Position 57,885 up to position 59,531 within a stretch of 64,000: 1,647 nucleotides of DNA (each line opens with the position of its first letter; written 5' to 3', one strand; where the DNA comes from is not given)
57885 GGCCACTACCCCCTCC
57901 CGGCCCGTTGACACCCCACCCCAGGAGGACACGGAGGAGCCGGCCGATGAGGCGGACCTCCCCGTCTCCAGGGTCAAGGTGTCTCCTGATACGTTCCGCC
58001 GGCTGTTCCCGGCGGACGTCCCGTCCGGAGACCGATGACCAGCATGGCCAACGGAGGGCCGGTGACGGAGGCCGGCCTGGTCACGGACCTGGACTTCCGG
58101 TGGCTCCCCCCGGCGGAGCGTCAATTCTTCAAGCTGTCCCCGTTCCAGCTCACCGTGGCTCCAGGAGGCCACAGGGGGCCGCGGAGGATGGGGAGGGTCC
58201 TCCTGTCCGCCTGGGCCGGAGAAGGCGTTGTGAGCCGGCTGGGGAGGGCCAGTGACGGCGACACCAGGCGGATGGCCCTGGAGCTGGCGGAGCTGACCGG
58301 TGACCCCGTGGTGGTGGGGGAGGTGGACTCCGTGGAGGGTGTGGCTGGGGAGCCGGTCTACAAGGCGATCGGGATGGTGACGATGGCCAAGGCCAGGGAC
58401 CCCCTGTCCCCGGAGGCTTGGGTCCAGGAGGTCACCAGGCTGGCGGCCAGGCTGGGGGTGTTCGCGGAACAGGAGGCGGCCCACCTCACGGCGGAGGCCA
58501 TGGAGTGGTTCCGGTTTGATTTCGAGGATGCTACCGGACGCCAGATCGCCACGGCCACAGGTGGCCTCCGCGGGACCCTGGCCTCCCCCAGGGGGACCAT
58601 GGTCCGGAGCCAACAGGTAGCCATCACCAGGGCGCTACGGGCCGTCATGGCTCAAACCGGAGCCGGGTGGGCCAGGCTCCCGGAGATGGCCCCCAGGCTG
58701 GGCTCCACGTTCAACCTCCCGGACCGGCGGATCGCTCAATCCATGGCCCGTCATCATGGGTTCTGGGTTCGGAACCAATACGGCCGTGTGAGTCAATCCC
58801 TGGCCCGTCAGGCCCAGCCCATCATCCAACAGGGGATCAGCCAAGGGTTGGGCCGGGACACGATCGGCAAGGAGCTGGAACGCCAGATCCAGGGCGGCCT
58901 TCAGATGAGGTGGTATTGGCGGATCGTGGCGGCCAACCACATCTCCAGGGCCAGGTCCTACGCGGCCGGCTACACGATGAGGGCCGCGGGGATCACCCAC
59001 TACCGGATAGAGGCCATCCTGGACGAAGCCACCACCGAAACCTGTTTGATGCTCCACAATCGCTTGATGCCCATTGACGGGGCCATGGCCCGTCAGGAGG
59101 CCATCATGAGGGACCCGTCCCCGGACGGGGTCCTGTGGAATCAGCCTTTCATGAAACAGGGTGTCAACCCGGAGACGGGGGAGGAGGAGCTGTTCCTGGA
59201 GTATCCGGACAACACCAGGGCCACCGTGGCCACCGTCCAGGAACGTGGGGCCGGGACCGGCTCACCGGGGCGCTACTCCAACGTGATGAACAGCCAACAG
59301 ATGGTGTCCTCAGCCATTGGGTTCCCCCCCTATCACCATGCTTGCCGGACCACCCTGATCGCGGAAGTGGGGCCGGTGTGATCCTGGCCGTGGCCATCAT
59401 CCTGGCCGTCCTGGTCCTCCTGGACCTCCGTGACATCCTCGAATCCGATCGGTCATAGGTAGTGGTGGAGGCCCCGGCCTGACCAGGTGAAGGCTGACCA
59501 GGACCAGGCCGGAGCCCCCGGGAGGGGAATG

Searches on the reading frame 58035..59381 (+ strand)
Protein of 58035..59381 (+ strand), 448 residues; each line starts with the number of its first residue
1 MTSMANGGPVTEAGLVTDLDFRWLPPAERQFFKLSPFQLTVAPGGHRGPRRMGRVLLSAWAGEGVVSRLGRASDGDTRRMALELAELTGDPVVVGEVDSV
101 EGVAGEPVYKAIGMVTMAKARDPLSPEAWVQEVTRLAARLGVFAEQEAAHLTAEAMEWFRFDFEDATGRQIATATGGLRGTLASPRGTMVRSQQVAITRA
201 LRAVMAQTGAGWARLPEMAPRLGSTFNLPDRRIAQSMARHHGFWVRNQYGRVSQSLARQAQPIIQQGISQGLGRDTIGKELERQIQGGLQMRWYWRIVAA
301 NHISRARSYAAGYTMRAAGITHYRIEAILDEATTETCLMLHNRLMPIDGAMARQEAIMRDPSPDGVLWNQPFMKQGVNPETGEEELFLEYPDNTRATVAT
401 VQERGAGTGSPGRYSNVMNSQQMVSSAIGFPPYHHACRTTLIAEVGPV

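Call 11: search_protein_families(library=pfam, proteins=[window:58035-59381:+], max_evalue=0.01)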
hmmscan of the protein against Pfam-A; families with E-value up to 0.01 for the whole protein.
window:58035-59381:+ (448 aa): 1 family
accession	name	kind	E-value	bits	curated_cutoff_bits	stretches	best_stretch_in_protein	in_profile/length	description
PF04233.19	Phage_Mu_F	-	6.2e-06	27.4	29.6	1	264-354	7-98/112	Phage Mu protein F like protein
